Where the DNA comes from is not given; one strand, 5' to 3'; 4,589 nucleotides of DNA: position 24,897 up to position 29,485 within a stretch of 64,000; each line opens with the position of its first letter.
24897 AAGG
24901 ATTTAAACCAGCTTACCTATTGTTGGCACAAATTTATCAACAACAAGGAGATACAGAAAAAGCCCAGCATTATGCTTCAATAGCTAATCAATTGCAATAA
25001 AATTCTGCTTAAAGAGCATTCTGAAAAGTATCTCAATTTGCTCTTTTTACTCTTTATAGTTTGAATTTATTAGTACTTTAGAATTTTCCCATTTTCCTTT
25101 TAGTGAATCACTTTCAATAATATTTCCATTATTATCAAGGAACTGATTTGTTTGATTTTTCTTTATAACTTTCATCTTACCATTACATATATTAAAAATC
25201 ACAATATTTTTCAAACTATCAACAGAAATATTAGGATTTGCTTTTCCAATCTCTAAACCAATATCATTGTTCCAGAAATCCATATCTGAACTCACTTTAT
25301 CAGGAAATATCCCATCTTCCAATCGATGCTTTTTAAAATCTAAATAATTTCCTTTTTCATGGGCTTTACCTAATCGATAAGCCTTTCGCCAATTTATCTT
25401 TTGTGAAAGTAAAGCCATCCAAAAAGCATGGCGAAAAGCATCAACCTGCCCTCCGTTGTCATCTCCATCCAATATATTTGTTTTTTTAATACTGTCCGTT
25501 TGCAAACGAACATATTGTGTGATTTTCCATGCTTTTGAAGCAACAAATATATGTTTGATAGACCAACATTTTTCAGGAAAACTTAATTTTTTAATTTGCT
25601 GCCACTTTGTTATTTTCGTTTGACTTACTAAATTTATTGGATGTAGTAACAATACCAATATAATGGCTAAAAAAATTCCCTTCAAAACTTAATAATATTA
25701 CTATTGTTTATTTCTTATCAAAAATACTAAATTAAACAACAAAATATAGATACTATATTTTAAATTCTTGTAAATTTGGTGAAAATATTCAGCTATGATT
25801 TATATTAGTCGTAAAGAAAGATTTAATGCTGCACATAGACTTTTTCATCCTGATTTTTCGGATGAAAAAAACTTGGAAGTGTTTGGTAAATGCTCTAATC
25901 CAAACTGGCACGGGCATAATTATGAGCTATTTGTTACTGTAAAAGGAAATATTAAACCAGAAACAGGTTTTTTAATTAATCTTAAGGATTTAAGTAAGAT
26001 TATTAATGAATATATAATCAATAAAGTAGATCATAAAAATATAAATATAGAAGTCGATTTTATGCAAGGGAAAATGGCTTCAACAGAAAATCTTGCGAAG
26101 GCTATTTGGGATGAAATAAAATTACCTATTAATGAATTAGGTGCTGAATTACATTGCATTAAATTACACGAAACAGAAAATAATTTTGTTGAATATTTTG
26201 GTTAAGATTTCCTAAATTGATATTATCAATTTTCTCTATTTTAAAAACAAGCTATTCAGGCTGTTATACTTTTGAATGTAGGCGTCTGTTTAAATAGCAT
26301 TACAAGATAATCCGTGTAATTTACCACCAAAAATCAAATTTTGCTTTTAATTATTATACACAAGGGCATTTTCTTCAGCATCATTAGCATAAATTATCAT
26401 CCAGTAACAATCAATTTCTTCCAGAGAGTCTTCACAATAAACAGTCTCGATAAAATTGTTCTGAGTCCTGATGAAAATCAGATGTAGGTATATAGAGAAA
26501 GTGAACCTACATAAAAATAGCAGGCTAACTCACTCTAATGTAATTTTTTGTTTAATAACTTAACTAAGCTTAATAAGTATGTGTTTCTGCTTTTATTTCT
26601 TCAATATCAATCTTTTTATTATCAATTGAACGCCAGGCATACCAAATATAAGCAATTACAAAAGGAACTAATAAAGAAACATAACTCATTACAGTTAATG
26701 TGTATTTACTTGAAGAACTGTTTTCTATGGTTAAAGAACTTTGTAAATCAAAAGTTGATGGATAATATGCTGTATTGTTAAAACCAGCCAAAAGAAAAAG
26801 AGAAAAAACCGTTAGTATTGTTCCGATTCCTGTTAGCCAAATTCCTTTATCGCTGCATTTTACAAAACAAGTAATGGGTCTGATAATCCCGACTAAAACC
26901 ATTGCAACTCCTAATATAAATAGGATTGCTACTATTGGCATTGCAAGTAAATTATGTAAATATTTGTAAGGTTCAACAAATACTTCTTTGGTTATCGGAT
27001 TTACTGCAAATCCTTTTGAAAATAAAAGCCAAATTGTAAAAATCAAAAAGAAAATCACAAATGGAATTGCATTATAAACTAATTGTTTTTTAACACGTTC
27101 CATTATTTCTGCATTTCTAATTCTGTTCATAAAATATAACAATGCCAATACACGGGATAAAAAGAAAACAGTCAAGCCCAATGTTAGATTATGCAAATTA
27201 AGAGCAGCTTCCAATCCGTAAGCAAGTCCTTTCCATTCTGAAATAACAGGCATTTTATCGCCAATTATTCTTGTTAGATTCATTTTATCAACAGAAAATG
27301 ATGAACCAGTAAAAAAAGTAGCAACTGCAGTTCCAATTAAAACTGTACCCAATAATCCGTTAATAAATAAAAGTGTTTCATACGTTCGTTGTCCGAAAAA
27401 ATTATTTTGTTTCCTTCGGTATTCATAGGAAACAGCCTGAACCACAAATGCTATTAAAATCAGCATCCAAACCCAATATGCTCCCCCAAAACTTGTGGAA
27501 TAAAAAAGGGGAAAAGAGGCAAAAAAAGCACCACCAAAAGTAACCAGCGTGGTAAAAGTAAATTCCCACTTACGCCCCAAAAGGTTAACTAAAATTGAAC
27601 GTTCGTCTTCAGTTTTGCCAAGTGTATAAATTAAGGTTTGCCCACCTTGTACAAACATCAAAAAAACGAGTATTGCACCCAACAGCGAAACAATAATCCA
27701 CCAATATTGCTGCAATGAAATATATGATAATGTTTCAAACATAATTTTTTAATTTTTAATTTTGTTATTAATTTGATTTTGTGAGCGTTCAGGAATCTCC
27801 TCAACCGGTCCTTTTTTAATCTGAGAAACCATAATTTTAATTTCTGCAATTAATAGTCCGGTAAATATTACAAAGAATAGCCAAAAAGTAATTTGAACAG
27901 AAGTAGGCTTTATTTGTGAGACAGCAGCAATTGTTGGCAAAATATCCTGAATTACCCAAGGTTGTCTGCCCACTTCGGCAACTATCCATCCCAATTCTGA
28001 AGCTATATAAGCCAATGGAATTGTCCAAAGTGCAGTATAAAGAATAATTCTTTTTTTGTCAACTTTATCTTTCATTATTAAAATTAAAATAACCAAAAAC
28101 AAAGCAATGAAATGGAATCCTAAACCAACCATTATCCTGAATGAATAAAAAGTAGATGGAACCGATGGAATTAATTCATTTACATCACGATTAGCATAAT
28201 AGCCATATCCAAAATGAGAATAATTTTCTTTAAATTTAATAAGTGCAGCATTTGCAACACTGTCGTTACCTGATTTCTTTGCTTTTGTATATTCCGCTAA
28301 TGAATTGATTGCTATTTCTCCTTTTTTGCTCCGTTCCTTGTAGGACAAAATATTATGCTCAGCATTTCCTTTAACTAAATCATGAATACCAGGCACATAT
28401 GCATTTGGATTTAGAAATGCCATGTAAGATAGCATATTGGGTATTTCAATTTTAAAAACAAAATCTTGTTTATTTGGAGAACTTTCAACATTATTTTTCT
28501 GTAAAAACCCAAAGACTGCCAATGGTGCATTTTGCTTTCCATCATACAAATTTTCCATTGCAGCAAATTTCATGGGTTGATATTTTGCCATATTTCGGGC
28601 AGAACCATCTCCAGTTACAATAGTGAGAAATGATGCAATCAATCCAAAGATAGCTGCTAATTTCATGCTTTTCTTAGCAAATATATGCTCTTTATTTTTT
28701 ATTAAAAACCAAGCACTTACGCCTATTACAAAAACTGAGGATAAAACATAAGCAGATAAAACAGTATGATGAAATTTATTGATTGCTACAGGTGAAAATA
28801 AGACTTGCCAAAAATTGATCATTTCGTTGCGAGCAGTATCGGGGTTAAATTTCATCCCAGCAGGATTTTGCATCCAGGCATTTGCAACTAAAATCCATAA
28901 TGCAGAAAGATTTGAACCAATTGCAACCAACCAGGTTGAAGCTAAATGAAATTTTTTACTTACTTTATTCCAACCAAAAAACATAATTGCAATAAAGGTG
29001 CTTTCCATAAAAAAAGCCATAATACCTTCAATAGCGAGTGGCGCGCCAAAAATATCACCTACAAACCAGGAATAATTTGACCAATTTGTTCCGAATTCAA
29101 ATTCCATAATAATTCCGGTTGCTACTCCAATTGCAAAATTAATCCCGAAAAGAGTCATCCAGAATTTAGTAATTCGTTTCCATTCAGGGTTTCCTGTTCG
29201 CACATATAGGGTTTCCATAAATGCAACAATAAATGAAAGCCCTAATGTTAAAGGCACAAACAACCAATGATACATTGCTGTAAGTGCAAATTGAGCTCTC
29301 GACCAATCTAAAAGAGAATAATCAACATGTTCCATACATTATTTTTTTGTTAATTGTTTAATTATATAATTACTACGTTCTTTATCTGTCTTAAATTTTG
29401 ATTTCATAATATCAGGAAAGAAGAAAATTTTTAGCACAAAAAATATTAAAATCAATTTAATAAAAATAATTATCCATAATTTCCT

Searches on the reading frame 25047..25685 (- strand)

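Call 4: search_protein_families(library=pfam, proteins=[window:25047-25685:-], max_evalue=0.01)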
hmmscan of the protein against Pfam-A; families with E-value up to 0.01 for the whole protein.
window:25047-25685:- (212 aa): 1 family
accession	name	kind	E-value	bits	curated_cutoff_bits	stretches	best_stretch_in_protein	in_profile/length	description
PF22322.1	DUF6973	-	6.3e-18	65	27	1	41-165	3-119/124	Domain of unknown function (DUF6973)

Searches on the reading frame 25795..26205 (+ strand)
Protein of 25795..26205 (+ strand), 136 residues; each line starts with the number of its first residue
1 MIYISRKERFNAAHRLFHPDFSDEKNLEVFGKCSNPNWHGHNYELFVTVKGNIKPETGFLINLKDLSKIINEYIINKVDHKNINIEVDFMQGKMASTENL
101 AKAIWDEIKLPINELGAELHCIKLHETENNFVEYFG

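Call 4: search_protein_families(library=pfam, proteins=[window:25795-26205:+], max_evalue=0.01)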
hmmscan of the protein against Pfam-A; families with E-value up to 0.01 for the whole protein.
window:25795-26205:+ (136 aa): 1 family
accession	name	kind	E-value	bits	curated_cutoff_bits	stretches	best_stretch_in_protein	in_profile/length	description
PF01242.24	PTPS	-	4.4e-34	117.5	22.4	1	3-135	1-119/121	6-pyruvoyl tetrahydropterin synthase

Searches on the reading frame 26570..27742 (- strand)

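Call 4: search_protein_families(library=pfam, proteins=[window:26570-27742:-], max_evalue=0.01)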
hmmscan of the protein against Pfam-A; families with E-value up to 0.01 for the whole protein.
window:26570-27742:- (390 aa): 1 family
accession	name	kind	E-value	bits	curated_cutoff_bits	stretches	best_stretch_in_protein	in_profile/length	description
PF02322.20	Cyt_bd_oxida_II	-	1.4e-67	228.6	35.6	1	10-372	1-301/302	Cytochrome bd terminal oxidase subunit II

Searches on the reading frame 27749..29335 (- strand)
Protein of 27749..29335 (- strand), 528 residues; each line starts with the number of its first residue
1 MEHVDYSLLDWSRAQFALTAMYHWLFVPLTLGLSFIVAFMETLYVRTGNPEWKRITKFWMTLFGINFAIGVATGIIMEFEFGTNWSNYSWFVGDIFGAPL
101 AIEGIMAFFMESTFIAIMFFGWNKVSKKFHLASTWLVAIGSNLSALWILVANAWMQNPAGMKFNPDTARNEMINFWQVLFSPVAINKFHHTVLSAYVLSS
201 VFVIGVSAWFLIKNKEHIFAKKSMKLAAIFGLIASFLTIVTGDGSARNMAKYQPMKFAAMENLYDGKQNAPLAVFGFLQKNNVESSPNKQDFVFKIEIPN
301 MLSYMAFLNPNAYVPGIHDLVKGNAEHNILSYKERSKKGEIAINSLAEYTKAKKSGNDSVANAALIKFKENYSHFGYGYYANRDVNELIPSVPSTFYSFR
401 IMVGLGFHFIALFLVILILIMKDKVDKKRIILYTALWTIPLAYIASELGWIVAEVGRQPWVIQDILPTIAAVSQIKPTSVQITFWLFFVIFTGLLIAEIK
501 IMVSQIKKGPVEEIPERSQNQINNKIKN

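Call 4: search_protein_families(library=pfam, proteins=[window:27749-29335:-], max_evalue=0.01)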
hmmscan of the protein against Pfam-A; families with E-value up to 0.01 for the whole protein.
window:27749-29335:- (528 aa): 1 family
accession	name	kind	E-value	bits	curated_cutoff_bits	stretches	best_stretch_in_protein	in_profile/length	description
PF01654.22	Cyt_bd_oxida_I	-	7.2e-173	575.4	26.2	1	11-510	1-418/418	Cytochrome bd terminal oxidase subunit I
